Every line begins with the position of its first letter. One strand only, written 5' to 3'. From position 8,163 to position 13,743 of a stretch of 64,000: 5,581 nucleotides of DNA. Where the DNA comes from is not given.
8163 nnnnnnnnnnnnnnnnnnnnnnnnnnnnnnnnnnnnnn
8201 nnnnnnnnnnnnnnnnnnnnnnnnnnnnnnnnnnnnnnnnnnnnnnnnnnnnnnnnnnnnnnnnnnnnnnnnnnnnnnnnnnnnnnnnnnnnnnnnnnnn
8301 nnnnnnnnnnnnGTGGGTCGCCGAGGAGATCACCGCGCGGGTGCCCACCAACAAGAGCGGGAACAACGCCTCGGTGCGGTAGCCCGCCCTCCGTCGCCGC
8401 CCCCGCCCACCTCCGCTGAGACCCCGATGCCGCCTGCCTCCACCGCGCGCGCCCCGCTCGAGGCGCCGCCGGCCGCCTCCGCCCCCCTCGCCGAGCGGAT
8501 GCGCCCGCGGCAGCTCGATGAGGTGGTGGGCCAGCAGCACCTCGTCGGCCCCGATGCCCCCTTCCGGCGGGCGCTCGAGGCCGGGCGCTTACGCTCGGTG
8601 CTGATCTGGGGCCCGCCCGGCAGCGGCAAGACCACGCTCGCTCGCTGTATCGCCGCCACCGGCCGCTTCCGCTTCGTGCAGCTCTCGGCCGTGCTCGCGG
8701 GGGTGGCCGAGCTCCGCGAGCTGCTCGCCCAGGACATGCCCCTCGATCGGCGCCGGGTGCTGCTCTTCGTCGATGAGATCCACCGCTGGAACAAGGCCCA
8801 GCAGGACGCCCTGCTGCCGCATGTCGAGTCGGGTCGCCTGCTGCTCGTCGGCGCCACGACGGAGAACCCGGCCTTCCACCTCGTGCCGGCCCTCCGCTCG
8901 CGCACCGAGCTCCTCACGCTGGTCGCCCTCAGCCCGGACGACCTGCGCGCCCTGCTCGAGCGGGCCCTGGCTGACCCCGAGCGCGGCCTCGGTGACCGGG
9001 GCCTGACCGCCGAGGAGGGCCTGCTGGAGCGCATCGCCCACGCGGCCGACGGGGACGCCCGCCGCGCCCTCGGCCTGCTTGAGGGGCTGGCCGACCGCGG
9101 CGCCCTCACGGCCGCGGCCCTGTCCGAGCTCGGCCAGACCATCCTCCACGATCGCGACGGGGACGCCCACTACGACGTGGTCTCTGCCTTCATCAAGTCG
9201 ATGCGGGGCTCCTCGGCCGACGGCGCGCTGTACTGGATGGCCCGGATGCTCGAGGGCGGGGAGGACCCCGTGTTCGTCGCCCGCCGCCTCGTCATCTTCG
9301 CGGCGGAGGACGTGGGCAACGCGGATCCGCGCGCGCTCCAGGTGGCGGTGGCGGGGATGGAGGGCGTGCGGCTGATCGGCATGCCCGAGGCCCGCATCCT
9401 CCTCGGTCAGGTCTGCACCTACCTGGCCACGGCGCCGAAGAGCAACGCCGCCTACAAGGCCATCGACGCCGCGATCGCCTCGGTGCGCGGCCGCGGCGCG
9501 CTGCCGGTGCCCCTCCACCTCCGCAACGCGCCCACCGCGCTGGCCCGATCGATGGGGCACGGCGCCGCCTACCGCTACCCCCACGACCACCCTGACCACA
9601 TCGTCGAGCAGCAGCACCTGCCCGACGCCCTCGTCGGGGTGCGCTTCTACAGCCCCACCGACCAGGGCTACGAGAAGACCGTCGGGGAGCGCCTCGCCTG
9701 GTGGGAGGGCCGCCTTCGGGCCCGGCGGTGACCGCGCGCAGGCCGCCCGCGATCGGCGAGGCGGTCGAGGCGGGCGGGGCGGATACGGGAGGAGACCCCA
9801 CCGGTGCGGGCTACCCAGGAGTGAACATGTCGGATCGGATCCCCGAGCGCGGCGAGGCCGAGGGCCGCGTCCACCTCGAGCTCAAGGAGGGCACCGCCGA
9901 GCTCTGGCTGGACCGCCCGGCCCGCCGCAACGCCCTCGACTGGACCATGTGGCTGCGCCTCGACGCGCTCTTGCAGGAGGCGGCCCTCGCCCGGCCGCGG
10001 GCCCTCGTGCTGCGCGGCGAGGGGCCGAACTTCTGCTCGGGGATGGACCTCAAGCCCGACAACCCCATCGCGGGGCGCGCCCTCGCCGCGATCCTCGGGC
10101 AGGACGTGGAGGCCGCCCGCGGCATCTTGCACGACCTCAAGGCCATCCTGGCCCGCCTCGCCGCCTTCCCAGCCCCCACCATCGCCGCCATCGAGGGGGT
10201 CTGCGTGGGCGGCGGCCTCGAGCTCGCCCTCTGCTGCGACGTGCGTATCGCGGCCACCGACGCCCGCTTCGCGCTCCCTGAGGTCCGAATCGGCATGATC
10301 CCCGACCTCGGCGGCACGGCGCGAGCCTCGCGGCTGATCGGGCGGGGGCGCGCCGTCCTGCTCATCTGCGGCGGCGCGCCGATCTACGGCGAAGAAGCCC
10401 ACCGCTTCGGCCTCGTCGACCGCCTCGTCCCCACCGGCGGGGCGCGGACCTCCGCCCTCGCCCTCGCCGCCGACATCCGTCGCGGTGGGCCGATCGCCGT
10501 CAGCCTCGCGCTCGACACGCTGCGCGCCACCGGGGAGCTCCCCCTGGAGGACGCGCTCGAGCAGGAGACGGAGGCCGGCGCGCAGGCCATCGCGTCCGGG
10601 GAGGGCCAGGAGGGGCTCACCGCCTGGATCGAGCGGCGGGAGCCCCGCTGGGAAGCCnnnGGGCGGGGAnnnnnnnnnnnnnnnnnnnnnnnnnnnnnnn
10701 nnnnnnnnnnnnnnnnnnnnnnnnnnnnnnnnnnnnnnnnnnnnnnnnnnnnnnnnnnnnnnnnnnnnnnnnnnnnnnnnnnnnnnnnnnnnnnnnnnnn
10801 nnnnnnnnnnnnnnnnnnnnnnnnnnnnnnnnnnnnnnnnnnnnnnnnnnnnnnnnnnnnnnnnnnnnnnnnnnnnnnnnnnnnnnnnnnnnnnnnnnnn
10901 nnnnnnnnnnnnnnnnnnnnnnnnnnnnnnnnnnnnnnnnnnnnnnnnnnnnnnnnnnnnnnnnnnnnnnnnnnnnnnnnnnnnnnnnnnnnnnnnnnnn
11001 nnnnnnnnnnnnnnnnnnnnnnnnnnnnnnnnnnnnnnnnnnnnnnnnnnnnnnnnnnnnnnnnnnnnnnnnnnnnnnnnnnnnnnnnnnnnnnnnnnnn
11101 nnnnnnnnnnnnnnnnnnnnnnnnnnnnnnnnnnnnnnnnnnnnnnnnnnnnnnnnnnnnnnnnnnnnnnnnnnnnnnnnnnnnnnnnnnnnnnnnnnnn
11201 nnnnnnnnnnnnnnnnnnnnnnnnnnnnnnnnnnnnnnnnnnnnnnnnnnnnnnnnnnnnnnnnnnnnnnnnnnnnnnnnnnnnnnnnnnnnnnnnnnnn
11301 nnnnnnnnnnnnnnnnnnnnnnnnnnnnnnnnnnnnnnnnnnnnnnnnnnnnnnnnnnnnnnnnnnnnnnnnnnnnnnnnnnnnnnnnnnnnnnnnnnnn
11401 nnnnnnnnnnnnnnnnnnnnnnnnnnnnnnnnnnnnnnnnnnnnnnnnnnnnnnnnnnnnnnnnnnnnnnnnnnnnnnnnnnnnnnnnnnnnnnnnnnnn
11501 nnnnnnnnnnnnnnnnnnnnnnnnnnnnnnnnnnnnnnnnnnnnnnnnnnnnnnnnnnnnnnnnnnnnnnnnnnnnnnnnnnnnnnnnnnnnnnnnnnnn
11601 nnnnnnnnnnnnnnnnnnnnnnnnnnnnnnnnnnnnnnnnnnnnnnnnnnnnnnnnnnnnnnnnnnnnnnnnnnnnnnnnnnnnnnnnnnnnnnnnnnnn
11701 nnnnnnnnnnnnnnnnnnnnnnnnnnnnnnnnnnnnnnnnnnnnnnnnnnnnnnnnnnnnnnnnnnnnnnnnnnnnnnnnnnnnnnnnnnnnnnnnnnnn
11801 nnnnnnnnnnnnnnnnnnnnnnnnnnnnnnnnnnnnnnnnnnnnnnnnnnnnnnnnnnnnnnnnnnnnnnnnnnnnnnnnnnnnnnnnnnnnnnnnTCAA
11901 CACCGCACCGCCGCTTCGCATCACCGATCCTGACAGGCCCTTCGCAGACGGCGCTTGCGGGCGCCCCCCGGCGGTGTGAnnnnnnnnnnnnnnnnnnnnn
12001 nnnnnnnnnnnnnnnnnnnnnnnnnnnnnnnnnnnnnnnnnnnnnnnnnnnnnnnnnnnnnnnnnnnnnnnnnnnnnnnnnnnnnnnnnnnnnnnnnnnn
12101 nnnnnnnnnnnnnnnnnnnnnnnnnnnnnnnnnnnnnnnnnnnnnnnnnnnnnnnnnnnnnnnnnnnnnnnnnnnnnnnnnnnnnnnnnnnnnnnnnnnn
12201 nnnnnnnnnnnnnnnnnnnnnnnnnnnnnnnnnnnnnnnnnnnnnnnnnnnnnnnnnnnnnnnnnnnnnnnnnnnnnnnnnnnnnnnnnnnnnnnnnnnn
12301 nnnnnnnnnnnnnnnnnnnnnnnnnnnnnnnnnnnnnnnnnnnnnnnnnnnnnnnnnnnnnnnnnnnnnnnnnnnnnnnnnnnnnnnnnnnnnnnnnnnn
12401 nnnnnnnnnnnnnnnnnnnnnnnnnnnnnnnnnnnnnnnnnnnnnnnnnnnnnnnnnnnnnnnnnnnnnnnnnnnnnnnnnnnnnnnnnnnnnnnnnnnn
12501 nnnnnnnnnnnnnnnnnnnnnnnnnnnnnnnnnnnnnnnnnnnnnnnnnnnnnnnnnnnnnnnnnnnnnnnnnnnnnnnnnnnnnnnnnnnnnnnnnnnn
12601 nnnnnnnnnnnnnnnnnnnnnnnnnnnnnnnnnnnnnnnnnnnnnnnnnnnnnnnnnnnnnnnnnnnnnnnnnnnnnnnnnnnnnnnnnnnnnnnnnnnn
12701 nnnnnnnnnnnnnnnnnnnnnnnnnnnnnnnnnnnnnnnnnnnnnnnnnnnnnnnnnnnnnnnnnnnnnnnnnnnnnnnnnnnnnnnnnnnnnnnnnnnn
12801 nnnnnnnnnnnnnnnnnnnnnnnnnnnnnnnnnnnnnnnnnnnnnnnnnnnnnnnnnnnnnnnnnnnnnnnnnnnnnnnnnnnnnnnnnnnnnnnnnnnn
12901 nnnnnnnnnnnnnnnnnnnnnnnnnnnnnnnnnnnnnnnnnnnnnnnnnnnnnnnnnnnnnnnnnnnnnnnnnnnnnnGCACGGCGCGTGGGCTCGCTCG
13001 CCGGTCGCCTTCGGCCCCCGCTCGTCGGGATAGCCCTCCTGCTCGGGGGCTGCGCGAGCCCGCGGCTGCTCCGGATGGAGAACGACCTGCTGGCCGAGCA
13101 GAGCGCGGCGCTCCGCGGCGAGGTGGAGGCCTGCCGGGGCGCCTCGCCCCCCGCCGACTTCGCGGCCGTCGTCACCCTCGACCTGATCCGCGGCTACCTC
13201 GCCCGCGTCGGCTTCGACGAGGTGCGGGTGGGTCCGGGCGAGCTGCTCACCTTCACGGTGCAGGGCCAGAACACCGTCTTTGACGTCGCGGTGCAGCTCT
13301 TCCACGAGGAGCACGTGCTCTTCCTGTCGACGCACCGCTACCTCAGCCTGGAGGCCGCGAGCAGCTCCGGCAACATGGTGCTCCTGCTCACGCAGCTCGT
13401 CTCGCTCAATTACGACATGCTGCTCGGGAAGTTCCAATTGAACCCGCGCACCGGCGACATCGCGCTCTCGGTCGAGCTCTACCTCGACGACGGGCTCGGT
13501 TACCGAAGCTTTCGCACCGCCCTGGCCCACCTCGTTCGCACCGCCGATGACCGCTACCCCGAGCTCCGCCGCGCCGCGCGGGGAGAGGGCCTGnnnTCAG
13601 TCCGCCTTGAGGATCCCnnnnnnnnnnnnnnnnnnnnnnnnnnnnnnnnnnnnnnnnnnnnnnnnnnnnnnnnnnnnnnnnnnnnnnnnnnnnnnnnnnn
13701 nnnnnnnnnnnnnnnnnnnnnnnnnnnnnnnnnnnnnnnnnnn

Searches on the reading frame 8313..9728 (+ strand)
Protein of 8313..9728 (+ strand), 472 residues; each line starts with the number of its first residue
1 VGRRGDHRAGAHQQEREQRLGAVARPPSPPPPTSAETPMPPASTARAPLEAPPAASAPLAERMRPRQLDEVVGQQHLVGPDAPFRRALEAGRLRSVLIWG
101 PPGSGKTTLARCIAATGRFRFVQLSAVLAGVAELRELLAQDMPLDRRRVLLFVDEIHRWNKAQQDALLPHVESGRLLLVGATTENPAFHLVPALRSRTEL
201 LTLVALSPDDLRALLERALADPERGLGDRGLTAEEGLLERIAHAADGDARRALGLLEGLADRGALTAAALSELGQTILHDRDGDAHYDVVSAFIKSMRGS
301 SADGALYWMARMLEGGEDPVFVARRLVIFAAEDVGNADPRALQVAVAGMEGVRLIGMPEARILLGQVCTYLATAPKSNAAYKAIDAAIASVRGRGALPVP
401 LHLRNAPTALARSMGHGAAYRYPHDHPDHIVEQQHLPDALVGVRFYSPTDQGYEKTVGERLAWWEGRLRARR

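Call 40: search_protein_families(library=pfam, proteins=[window:8313-9728:+], max_evalue=0.00001)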
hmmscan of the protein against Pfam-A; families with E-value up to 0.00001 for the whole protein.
window:8313-9728:+ (472 aa): 5 families
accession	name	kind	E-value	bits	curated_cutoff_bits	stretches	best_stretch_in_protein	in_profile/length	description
PF12002.13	MgsA_C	-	5e-67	225.4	27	1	299-464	1-166/167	MgsA AAA+ ATPase C terminal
PF16193.11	AAA_assoc_2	-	5e-16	59.2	34.3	1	229-298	3-81/81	AAA C-terminal domain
PF00004.35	AAA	-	1.4e-12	48.7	21.2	1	96-200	1-125/131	ATPase family associated with various cellular activities (AAA)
PF05496.18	RuvB_N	-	4.2e-12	46.6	27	1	63-178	1-115/159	Holliday junction DNA helicase RuvB P-loop domain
PF13191.12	AAA_16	-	3.1e-06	28.2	32.6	0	88-115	19-46/167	AAA ATPase domain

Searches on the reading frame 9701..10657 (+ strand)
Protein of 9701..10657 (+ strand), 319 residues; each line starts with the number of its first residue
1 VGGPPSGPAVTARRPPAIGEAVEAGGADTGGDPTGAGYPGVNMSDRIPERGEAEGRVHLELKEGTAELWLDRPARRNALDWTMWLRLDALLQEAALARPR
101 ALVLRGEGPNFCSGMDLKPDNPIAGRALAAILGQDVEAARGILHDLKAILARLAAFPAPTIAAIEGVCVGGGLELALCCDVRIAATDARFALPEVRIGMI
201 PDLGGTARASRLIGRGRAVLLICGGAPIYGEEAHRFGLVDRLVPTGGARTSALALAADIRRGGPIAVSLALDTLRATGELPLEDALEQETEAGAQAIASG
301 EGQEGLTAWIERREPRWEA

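Call 40: search_protein_families(library=pfam, proteins=[window:9701-10657:+], max_evalue=0.00001)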
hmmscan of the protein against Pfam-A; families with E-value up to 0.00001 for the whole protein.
window:9701-10657:+ (319 aa): 2 families
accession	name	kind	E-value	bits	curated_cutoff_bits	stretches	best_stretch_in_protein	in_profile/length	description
PF00378.25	ECH_1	-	1.9e-43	149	27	1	62-318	3-249/251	Enoyl-CoA hydratase/isomerase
PF16113.10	ECH_2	-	2.9e-32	112.9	27.2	1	68-246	4-175/335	Enoyl-CoA hydratase/isomerase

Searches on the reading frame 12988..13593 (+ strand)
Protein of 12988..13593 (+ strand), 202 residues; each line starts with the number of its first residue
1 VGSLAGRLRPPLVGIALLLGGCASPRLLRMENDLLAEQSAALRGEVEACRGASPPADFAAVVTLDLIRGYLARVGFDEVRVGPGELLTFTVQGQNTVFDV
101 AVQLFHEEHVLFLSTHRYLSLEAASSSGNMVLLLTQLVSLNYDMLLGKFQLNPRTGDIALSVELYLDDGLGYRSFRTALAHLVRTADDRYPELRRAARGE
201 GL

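Call 40: search_protein_families(library=pfam, proteins=[window:12988-13593:+], max_evalue=0.00001)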
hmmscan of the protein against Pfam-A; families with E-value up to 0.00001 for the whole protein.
window:12988-13593:+ (202 aa): 1 family
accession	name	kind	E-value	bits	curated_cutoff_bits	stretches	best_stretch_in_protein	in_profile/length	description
PF10722.14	YbjN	-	1.3e-07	32.4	22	1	63-194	1-125/126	Putative bacterial sensory transduction regulator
